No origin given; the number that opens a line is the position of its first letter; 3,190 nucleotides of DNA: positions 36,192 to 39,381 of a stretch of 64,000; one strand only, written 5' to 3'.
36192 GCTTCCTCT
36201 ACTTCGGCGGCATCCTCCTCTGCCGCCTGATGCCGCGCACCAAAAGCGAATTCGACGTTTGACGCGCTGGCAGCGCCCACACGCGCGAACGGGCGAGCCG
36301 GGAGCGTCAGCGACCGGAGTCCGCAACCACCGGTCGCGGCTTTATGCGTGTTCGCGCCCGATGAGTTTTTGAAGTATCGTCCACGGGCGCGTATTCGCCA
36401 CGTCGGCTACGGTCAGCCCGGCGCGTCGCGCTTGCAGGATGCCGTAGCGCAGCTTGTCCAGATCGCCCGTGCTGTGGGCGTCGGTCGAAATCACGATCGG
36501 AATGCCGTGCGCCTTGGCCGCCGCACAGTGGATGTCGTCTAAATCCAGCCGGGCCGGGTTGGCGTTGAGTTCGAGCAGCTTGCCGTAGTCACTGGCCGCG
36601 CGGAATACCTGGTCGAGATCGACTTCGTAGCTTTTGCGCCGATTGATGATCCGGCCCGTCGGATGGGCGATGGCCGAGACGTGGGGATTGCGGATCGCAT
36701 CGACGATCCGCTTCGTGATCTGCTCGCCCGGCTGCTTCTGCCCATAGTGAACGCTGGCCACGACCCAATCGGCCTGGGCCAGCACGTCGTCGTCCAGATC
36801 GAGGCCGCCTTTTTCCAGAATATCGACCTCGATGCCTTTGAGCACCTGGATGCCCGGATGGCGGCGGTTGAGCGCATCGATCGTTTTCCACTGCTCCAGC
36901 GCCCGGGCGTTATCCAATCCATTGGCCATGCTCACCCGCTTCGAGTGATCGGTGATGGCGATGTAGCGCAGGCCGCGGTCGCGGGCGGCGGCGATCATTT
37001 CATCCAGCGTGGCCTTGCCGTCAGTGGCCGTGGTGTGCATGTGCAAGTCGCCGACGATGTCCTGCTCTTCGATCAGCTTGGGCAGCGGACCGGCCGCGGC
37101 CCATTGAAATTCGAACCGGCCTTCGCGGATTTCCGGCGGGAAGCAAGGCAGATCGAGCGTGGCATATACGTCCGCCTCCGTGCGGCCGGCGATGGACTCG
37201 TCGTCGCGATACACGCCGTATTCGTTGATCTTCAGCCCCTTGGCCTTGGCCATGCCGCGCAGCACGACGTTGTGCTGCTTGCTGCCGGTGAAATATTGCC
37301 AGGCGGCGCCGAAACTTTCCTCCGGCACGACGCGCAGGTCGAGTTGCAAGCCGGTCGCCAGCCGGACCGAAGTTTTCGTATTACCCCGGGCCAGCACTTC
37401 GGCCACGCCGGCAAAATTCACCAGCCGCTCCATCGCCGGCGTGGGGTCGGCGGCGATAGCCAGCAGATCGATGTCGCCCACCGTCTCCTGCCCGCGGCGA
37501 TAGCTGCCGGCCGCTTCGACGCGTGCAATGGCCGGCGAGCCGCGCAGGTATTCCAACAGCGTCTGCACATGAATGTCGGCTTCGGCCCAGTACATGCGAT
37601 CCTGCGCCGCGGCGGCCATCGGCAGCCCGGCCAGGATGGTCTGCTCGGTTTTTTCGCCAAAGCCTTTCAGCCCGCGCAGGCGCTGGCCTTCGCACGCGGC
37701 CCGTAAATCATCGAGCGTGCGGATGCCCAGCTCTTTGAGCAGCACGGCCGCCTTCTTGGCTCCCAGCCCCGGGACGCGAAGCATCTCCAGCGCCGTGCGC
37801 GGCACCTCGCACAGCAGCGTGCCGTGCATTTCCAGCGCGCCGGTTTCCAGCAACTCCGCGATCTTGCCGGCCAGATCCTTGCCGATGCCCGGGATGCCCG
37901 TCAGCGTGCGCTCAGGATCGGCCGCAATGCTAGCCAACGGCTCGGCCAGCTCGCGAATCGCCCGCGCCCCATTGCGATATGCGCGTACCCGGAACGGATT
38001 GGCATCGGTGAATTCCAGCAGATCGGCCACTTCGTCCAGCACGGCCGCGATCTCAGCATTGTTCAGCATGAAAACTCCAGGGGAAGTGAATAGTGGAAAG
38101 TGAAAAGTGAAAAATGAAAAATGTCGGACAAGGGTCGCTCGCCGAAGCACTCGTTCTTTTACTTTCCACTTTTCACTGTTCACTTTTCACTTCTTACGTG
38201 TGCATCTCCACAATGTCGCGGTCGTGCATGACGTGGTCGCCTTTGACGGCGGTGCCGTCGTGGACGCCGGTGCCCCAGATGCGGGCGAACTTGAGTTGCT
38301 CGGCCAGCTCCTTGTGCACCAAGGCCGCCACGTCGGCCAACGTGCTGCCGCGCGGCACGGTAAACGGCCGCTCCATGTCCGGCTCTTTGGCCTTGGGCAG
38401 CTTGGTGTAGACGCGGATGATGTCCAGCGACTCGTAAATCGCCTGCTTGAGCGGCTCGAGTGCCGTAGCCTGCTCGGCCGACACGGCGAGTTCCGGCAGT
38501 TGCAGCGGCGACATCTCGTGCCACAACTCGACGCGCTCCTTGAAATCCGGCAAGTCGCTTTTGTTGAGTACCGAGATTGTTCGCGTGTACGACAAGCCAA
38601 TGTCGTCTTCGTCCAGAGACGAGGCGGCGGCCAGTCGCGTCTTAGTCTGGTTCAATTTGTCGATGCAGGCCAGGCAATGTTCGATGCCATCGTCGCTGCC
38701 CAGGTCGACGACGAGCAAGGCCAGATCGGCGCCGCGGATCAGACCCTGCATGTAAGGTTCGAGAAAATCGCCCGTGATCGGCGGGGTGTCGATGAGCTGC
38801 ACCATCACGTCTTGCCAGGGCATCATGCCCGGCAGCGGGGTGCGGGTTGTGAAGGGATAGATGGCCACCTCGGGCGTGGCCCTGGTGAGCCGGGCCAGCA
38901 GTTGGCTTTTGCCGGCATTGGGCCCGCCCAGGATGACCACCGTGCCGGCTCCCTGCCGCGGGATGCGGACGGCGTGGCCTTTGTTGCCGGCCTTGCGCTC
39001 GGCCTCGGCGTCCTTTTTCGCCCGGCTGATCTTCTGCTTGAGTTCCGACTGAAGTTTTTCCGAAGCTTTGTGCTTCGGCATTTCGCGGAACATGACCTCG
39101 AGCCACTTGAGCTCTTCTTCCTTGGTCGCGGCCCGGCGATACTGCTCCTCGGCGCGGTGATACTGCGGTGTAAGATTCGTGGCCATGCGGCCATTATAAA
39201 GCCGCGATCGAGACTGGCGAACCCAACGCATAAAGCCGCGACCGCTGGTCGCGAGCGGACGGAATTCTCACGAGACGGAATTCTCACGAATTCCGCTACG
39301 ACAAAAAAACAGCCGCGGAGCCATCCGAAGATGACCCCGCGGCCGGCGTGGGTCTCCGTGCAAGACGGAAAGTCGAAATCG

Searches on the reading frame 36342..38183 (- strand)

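Call 10: search_protein_families(library=pfam, proteins=[window:36342-38183:-])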
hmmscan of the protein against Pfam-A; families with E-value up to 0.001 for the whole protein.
window:36342-38183:- (613 aa): 6 families
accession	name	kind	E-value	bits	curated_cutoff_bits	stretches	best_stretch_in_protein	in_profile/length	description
PF14716.13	HHH_8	-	1.9e-22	79.8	30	1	41-116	2-72/73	Helix-hairpin-helix domain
PF14791.11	DNA_pol_B_thumb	-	9.7e-22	77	25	1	294-354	1-63/63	DNA polymerase beta thumb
PF14520.12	HHH_5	-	4.8e-14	53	27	1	132-186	2-54/57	Helix-hairpin-helix domain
PF02811.25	PHP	-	1.8e-12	48.3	26.4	1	379-541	1-163/164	PHP domain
PF14792.12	DNA_pol_B_palm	-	1.4e-05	25.7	25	1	219-249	24-54/113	DNA polymerase beta palm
PF10391.15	DNA_pol_lambd_f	-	8e-05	22.8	29.8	1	134-167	3-34/51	Fingers domain of DNA polymerase lambda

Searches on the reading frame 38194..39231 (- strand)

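Call 10: search_protein_families(library=pfam, proteins=[window:38194-39231:-])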
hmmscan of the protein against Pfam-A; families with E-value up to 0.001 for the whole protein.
window:38194-39231:- (345 aa): 5 families
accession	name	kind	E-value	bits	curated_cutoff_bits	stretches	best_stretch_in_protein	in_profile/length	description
PF01926.29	MMR_HSR1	-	7e-16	58.8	21.9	1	97-186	1-92/113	50S ribosome-binding GTPase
PF02824.27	TGS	-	2.8e-11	43.7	22.2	1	272-344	1-59/60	TGS domain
PF00009.33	GTP_EFTU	-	1.1e-05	25.5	26.5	0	137-264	64-181/188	Elongation factor Tu GTP binding domain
PF02421.24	FeoB_N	-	1.1e-05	25.4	27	1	97-151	2-56/156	Ferrous iron transport protein B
PF16897.10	MMR_HSR1_Xtn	-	5.9e-05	23.4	35.2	1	214-270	54-105/106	C-terminal region of MMR_HSR1 domain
